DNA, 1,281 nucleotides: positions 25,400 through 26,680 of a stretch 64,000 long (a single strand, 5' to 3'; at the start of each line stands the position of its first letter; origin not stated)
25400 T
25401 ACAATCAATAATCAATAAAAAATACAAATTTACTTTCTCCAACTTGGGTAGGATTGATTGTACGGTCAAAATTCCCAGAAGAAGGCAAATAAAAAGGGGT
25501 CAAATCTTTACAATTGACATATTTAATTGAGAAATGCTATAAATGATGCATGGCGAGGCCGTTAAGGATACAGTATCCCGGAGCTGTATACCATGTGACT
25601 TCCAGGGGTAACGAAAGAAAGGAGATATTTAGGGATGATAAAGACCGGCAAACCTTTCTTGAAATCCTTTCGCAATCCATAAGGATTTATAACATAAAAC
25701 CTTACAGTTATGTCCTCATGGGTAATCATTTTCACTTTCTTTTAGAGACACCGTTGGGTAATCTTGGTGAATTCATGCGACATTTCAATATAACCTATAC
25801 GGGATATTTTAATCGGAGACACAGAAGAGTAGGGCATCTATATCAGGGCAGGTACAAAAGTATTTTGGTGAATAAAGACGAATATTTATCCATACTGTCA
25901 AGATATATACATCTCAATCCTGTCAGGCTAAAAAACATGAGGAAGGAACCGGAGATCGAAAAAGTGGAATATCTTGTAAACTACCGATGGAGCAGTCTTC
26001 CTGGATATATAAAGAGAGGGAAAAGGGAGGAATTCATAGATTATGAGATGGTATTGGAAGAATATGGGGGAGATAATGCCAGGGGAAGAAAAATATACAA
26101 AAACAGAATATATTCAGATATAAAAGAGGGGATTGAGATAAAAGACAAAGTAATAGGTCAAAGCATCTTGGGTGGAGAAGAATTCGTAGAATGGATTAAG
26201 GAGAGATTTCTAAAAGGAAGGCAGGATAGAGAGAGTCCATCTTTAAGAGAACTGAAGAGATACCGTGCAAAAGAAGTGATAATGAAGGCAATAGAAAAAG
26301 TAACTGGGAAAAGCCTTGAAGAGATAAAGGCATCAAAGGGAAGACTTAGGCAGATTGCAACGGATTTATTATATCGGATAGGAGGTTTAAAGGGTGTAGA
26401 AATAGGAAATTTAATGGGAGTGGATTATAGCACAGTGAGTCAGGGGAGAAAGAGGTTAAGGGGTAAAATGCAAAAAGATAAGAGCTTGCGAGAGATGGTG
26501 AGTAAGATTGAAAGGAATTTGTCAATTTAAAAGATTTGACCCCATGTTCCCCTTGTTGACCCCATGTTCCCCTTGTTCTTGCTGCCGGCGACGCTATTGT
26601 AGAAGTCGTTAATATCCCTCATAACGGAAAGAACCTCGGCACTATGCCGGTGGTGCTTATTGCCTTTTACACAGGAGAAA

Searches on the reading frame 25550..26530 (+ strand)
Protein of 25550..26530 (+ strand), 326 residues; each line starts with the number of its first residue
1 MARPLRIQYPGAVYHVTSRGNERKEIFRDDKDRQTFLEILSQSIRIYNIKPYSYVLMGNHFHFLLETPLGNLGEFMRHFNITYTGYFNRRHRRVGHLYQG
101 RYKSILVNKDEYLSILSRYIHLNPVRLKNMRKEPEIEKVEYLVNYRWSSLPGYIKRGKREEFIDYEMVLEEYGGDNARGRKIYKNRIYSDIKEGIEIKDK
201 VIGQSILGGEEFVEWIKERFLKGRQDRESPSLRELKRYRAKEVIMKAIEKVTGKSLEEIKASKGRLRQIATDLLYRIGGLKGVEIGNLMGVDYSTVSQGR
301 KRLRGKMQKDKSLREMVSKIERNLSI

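Call 40: search_protein_families(library=pfam, proteins=[window:25550-26530:+], max_evalue=0.1)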
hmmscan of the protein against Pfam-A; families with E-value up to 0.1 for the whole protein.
window:25550-26530:+ (326 aa): 2 families
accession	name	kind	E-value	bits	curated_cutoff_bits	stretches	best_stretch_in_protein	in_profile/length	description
PF01797.21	Y1_Tnp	-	3.9e-12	46.8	23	1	13-121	6-119/121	Transposase IS200 like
PF08299.17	Bac_DnaA_C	-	0.0054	17.2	31.5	0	243-301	3-67/69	Bacterial dnaA protein helix-turn-helix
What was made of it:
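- Tried and rejected: Only the Pfam profile sees the N-terminal one (call 40).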
